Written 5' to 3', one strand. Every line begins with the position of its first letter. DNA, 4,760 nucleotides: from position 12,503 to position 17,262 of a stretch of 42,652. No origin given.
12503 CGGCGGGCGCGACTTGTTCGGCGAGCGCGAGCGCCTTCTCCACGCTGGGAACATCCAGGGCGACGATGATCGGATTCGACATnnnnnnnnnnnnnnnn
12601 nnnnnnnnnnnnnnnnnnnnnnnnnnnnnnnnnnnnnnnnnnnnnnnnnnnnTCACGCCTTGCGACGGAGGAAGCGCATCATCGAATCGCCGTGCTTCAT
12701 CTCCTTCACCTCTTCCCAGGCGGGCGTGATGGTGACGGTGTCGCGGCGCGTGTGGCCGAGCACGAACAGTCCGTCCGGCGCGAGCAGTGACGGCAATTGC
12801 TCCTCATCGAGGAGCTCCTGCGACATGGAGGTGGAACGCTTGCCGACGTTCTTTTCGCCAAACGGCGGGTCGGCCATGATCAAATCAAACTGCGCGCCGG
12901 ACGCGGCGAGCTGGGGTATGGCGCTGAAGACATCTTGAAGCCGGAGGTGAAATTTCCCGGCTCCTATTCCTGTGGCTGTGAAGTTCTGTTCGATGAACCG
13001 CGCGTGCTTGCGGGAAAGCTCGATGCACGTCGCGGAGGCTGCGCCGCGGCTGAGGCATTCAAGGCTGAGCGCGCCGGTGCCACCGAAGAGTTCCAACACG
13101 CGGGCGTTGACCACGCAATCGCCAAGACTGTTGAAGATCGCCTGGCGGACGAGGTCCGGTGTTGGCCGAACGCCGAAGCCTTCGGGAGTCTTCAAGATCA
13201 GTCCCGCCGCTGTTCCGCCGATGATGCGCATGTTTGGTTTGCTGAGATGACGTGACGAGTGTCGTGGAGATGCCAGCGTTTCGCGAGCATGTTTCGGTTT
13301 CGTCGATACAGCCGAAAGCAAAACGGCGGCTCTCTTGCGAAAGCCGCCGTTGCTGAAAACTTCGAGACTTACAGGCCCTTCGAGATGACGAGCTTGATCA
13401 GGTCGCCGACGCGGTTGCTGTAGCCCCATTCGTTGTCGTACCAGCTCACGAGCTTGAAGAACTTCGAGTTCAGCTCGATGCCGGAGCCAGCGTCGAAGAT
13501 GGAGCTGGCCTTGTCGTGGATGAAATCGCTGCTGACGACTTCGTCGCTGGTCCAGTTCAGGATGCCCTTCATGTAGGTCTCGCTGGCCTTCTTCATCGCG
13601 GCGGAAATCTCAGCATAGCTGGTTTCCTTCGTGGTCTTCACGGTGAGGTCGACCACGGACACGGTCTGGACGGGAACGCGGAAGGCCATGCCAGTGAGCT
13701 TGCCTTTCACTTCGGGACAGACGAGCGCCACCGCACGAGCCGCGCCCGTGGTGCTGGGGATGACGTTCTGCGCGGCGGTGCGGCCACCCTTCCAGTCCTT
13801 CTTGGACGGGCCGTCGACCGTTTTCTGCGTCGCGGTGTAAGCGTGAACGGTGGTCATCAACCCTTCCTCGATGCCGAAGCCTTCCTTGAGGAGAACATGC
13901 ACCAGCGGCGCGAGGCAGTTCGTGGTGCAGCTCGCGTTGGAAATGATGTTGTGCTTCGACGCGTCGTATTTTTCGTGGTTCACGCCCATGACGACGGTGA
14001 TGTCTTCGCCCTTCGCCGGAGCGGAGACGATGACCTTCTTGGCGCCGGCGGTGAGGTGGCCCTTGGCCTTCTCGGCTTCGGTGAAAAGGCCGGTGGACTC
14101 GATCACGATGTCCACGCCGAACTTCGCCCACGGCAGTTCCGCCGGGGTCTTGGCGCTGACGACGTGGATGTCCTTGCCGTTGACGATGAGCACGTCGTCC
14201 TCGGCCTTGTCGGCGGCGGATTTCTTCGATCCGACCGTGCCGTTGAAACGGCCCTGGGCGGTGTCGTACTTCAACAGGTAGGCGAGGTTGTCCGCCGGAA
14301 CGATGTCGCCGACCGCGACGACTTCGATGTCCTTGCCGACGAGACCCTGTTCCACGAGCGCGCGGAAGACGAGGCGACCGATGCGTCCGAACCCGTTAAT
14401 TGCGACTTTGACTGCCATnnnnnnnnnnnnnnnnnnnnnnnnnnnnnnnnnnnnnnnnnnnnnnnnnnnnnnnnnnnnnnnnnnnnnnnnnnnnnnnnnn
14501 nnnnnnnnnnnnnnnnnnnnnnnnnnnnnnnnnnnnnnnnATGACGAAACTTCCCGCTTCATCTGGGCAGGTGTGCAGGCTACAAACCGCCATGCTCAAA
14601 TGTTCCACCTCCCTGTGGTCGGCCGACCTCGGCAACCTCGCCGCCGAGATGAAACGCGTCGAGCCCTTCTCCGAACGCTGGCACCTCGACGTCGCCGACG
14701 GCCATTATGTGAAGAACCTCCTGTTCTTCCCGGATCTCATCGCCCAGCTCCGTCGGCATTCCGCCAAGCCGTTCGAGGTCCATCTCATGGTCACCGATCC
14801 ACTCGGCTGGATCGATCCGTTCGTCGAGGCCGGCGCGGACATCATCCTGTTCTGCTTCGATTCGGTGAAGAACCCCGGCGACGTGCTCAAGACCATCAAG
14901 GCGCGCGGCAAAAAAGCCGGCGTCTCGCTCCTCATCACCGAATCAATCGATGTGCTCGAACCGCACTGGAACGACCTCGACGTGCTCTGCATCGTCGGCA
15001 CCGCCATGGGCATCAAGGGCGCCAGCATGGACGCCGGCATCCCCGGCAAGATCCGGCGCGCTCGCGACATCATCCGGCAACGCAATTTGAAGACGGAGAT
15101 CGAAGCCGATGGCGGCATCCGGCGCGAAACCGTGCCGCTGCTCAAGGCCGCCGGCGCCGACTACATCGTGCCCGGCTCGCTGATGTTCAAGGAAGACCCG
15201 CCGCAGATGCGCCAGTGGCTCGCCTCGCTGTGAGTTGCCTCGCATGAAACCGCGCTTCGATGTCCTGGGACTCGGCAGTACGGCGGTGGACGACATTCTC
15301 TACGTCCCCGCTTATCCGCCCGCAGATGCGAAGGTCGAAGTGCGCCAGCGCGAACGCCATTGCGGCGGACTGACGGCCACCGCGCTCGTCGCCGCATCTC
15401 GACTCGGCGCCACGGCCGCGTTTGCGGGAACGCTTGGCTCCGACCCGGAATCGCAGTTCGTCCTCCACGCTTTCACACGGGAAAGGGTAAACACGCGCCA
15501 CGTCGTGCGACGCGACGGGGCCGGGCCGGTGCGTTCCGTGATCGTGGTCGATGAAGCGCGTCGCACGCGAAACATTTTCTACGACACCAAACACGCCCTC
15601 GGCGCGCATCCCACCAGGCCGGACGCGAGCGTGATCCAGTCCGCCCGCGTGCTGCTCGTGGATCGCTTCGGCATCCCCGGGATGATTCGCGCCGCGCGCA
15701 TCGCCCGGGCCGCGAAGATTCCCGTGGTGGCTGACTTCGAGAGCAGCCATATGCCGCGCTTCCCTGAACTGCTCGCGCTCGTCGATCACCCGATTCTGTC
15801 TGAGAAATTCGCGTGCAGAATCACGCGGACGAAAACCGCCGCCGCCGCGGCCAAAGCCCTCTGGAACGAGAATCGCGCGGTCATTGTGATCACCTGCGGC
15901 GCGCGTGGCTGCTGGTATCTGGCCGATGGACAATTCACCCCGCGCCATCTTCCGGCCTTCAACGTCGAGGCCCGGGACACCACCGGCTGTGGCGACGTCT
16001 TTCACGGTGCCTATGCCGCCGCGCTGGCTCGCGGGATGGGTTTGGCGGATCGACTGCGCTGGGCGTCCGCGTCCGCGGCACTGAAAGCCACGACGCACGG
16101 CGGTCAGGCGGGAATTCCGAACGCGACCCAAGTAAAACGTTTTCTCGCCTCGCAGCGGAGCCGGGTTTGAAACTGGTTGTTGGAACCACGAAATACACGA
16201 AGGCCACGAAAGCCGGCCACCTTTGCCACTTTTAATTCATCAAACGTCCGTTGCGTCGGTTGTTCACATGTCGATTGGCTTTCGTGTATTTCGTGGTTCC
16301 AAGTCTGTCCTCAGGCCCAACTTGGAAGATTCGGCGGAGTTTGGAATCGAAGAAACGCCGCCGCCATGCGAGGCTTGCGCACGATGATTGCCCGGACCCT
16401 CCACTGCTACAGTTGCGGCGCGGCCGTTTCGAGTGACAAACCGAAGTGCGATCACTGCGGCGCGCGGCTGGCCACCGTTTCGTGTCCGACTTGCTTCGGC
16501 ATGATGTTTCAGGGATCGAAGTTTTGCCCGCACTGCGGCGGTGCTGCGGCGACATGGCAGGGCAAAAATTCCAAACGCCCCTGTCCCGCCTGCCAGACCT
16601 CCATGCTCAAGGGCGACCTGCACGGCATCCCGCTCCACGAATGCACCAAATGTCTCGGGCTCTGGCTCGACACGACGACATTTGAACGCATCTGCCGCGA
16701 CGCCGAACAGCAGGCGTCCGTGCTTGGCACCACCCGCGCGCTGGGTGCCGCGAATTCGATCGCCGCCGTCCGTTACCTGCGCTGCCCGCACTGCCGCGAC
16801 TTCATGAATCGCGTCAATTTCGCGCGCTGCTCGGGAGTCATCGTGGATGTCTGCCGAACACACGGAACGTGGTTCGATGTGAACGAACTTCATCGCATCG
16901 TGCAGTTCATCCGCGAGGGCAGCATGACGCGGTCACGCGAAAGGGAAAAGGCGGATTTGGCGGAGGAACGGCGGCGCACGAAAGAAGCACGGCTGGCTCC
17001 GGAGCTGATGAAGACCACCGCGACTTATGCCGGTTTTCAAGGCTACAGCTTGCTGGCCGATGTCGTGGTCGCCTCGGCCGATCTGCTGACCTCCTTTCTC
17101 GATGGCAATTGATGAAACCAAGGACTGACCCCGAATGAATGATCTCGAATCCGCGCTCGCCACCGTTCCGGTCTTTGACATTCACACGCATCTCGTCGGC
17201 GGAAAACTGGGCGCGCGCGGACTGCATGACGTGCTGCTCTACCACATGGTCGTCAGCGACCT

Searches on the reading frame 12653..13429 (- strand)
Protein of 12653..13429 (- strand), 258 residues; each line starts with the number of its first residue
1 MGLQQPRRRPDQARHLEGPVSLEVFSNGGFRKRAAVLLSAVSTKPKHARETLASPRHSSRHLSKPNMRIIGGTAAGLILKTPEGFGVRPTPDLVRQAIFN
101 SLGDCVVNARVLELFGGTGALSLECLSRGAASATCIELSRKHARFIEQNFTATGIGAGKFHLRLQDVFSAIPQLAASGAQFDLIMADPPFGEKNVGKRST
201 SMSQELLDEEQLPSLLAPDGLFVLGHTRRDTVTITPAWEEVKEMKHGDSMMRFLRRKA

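Call 40: search_protein_families(library=pfam, proteins=[window:12653-13429:-], max_evalue=0.0001)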
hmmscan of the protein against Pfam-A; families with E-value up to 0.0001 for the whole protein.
window:12653-13429:- (258 aa): 2 families
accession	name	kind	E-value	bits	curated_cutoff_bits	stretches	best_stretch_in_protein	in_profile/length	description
PF03602.21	Cons_hypoth95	-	1.4e-39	136.1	24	1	67-254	1-181/182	Conserved hypothetical protein 95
PF05175.20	MTS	-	1.2e-05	25.4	23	1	108-220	32-134/170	Methyltransferase small domain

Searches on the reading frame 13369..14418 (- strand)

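Call 40: search_protein_families(library=pfam, proteins=[window:13369-14418:-], max_evalue=0.0001)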
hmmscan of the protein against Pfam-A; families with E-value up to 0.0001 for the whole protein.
window:13369-14418:- (349 aa): 2 families
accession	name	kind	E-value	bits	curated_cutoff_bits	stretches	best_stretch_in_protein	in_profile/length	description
PF02800.25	Gp_dh_C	-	8.7e-66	220.8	24.4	1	169-327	1-158/158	Glyceraldehyde 3-phosphate dehydrogenase, C-terminal domain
PF00044.30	Gp_dh_N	-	7e-34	116.6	31.7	1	3-114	1-100/101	Glyceraldehyde 3-phosphate dehydrogenase, NAD binding domain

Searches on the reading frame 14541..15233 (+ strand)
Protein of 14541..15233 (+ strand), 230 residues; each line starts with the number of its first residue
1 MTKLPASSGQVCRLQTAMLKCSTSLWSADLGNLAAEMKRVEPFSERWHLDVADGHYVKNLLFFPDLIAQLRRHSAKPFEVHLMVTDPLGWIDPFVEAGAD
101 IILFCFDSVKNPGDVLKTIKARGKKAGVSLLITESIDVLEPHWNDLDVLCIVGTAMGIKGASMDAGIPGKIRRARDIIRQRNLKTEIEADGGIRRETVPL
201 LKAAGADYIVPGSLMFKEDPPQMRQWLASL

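Call 40: search_protein_families(library=pfam, proteins=[window:14541-15233:+], max_evalue=0.0001)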
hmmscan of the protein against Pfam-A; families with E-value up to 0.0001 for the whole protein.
window:14541-15233:+ (230 aa): 1 family
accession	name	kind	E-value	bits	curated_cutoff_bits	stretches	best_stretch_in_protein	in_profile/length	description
PF00834.25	Ribul_P_3_epim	-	4.9e-41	140.8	21.1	1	22-216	3-198/198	Ribulose-phosphate 3 epimerase family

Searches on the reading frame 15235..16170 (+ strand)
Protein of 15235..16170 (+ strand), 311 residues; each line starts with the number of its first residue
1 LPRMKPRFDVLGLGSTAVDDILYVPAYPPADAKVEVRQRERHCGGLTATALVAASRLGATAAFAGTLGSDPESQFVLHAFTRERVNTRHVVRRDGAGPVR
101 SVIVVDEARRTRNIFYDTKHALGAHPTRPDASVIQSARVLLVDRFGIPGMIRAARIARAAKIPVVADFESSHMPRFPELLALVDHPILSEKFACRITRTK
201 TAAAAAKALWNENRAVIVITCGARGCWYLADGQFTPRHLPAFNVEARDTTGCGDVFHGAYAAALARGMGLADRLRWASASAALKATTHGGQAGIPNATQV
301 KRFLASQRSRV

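Call 40: search_protein_families(library=pfam, proteins=[window:15235-16170:+], max_evalue=0.0001)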
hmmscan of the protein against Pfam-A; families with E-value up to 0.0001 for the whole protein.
window:15235-16170:+ (311 aa): 1 family
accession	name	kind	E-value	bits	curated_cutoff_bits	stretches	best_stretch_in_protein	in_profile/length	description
PF00294.29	PfkB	-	3.2e-40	138.8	25.8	1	13-296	7-301/302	pfkB family carbohydrate kinase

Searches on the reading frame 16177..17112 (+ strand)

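Call 40: search_protein_families(library=pfam, proteins=[window:16177-17112:+], max_evalue=0.0001)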
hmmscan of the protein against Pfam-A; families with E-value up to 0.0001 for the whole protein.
window:16177-17112:+ (311 aa): 2 families
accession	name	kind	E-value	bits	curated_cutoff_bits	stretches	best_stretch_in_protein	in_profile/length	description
PF13453.11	Zn_ribbon_TFIIB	-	1.3e-13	50.6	22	1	136-174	2-40/41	Transcription factor zinc-finger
PF12773.13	DZR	-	2.9e-06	27.8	27.3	1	77-121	1-45/45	Double zinc ribbon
